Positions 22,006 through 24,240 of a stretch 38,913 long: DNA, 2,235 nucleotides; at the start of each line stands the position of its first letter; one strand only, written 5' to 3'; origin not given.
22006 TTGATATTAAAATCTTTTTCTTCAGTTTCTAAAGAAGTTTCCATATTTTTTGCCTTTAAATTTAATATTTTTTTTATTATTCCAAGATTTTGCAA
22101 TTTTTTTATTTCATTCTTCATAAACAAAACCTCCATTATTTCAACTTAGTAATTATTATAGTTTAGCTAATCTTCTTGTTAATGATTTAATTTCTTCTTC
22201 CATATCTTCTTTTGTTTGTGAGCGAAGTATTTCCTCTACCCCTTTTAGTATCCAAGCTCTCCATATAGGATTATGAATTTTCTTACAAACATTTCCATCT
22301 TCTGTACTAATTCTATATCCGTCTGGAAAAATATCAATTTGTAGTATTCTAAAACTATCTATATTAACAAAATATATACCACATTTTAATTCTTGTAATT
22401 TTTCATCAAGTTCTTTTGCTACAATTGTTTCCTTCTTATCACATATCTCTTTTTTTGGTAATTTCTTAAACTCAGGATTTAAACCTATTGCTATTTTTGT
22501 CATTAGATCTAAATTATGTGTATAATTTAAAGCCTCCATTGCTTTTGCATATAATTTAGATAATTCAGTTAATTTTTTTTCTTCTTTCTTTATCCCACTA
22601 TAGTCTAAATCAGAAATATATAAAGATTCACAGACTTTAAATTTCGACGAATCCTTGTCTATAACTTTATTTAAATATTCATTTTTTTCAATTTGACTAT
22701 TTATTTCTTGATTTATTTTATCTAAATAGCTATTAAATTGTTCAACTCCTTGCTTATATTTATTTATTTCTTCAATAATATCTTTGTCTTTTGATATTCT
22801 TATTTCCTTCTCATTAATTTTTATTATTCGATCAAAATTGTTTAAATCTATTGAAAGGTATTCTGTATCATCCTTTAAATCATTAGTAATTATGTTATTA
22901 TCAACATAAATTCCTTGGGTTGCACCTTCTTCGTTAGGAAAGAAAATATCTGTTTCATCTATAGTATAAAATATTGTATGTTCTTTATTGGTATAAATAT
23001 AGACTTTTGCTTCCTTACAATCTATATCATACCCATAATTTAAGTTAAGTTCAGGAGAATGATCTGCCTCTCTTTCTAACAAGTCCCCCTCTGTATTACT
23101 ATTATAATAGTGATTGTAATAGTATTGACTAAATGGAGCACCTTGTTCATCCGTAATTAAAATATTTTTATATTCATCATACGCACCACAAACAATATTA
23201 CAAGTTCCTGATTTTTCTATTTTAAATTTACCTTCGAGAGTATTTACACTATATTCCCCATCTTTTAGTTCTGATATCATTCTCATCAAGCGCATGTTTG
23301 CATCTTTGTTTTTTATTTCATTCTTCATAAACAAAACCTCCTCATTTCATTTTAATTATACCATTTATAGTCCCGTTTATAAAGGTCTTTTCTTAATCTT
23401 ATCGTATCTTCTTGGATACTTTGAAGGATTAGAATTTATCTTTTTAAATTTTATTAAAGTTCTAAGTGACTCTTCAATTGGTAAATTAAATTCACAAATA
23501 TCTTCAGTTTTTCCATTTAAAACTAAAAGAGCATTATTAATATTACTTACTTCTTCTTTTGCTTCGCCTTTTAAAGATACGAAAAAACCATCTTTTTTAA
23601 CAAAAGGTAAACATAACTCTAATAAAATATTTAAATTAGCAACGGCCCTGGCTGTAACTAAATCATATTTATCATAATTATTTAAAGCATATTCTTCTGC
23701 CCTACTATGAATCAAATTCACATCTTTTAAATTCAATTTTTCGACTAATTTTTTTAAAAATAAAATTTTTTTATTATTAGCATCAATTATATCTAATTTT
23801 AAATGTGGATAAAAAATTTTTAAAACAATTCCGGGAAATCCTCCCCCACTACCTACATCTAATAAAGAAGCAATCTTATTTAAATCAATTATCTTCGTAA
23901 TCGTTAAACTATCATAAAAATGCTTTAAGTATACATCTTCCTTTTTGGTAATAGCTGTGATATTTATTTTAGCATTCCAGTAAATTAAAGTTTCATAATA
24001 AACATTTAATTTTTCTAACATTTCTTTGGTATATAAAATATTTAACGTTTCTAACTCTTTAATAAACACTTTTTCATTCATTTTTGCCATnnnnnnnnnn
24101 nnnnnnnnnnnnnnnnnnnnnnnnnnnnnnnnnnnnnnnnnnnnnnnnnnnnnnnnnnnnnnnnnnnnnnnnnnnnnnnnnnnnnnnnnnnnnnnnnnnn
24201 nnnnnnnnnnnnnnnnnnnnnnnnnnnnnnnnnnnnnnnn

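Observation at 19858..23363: Tandem array of three orphan paralog cassettes at the rsmG-parB junction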

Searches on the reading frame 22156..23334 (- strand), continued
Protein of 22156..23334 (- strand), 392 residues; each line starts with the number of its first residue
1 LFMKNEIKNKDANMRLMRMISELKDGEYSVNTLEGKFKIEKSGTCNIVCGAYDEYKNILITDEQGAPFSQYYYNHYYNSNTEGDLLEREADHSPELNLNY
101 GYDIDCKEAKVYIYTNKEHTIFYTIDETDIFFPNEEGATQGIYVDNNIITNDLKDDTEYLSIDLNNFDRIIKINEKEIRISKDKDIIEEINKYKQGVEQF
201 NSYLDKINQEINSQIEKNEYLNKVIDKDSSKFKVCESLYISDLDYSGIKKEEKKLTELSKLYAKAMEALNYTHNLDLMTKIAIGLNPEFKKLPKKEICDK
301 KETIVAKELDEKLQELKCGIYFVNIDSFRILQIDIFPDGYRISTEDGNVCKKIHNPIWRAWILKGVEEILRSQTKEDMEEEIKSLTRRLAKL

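Call 84: fold_search(model_id=the predicted structure, library=pdb)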
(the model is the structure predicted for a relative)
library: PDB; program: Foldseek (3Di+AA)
matches with E <= 10: 532; with E <= 0.001: 0
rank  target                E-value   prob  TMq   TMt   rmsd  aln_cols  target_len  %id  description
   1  4ghb_A                1.5e-02  0.72  0.12  0.18  15.1       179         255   13  Crystal structure of a porin-like protein (BACUNI_01323) from Bacteroides uniformis ATCC 8492 at 2.32 A resolution (released 2012-08-29)
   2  6s1l                  9.1e-02  0.12  0.10  0.10  18.0       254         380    9  Structure of fission yeast Mis16 (released 2019-08-07)
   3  9kdo_B                9.6e-02  0.08  0.10  0.05  24.8       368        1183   10  The structure of 2 ACTD bound to RNA polymerase II elongation complex with 3 CTG repeats (released 2025-11-12)
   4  4nsx                  1.4e-01  0.08  0.10  0.07  16.4       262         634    9  Crystal Structure of the Utp21 tandem WD Domain (released 2014-02-19)
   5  8tid_w                1.7e-01  0.12  0.10  0.05  27.6       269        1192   11  Combined linker domain of N-DRC and associated proteins Tetrahymena (released 2023-09-27)
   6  5dky                  2.7e-01  0.20  0.10  0.05  19.3       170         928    9  Crystal structure of glucosidase II alpha subunit (DNJ-bound from) (released 2016-01-27)
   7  5dkx                  3.0e-01  0.18  0.10  0.05  19.2       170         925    9  Crystal structure of glucosidase II alpha subunit (Tris-bound from) (released 2016-01-27)
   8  6s1r_A                3.0e-01  0.05  0.08  0.09  22.1       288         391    9  Structure of fission yeast Mis16 bound to histone H4 (released 2019-08-07)
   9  9kdq_B                3.1e-01  0.02  0.07  0.04  25.6       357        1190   10  The structure of 3 ACTD bound to RNA polymerase II elongation complex with 4 CTG repeats. (released 2025-11-12)
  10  5wjc_A                3.3e-01  0.10  0.12  0.12  16.2       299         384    7  Crystal structure of Schizosaccharomyces pombe Mis16 in complex with Eic1 (released 2018-06-27)
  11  4fvs_E                3.5e-01  0.12  0.11  0.18  20.1       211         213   10  Crystal structure of a putative lipoprotein (BDI_3050) from Parabacteroides distasonis ATCC 8503 at 2.70 A resolution (released 2012-07-25)
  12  9kd9_B                3.7e-01  0.03  0.08  0.04  24.7       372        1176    9  The structure of RNA polymerase II elongation complex paused at N-5 state by actinomycin D. (released 2025-11-05)
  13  9c89                  3.7e-01  0.02  0.06  0.10  22.1       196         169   12  Crystal structure of outer membrane lipoprotein carrier protein (LolA) from Ehrlichia chaffeensis (released 2024-06-19)
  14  7dsa_B                3.9e-01  0.25  0.10  0.16  11.2       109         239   15  Crystal structure of actin capping protein in complex with V-1 (space group P62) (released 2021-03-03)
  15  4yhc_A                3.9e-01  0.08  0.10  0.09  16.9       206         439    9  Crystal structure of the WD40 domain of SCAP from fission yeast (released 2015-04-01)
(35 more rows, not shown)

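Call 86: search_protein_families(library=pfam, proteins=[L001:8734-9948:+, L008:9223-9840:+, L011:7475-7915:+, L012:2344-2835:+, L012:1537-2286:+, L012:4685-5167:+, L007:5624-6703:+, L007:6728-7759:+], max_evalue=0.01)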
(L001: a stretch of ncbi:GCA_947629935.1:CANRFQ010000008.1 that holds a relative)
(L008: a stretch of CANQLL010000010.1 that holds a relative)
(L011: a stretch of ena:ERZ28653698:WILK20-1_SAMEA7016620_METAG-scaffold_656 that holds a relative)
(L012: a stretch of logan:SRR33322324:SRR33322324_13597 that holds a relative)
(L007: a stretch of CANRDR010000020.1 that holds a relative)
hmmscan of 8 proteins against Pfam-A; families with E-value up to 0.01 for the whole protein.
L001:8734-9948:+ (404 aa): 0 families

L008:9223-9840:+ (205 aa): 0 families

L011:7475-7915:+ (146 aa): 0 families

L012:2344-2835:+ (163 aa): 1 family
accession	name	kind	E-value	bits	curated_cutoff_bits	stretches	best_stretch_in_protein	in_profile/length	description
PF00583.31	Acetyltransf_1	-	0.00033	21.3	20.7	1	82-138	53-109/116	Acetyltransferase (GNAT) family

L012:1537-2286:+ (249 aa): 0 families

L012:4685-5167:+ (160 aa): 1 family
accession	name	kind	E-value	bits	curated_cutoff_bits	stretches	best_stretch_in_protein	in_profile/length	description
PF00583.31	Acetyltransf_1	-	5.5e-05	23.9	20.7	1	39-131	19-113/116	Acetyltransferase (GNAT) family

L007:5624-6703:+ (359 aa): 0 families

L007:6728-7759:+ (343 aa): 2 families
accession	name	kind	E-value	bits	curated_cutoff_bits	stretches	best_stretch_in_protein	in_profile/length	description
PF02016.21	Peptidase_S66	-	2.9e-31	108.6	25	1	13-134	1-121/121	LD-carboxypeptidase N-terminal domain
PF17676.7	Peptidase_S66C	-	1.9e-30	106.4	23.7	1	209-327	1-118/120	LD-carboxypeptidase C-terminal domain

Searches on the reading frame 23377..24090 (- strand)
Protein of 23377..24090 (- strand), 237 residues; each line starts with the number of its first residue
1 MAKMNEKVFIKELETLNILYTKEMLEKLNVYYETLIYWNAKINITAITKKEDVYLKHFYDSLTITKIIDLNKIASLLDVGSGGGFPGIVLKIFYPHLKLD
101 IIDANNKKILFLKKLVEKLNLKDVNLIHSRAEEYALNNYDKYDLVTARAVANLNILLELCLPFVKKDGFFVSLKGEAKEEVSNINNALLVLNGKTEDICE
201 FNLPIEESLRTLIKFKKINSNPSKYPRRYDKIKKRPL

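Call 4: search_protein_families(library=pfam, proteins=[window:23377-24090:-], max_evalue=1)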
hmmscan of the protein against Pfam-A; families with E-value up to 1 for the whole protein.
window:23377-24090:- (237 aa): 10 families
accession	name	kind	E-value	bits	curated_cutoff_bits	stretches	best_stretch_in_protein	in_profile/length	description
PF02527.21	GidB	-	1.8e-49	168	27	1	25-196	2-171/184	rRNA small subunit methyltransferase G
PF13847.12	Methyltransf_31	-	1e-06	28.9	27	1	74-172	5-109/145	Methyltransferase domain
PF05175.20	MTS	-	5.8e-05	23.2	23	1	71-136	30-95/170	Methyltransferase small domain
PF03848.20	TehB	-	0.0011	18.9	20.4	1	48-148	3-102/193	Tellurite resistance protein TehB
PF13649.12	Methyltransf_25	-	0.0028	18.8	27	1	77-149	2-73/97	Methyltransferase domain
PF10294.15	Methyltransf_16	-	0.0053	17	21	1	73-120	47-93/174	Lysine methyltransferase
PF08242.18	Methyltransf_12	-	0.074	14.2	30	1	77-150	1-74/98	Methyltransferase domain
PF01135.25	PCMT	-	0.092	12.9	20.3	1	63-129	64-131/210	Protein-L-isoaspartate(D-aspartate) O-methyltransferase (PCMT)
PF07342.17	TscT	-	0.11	13.3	27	1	20-76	34-91/100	TscT toxin protein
PF08241.18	Methyltransf_11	-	0.23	12.6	21.2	1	77-151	1-70/95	Methyltransferase domain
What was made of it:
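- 23377..24090 (-): rsmG, the upstream flank. Pfam GidB, 1.8e-49 (call 4).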
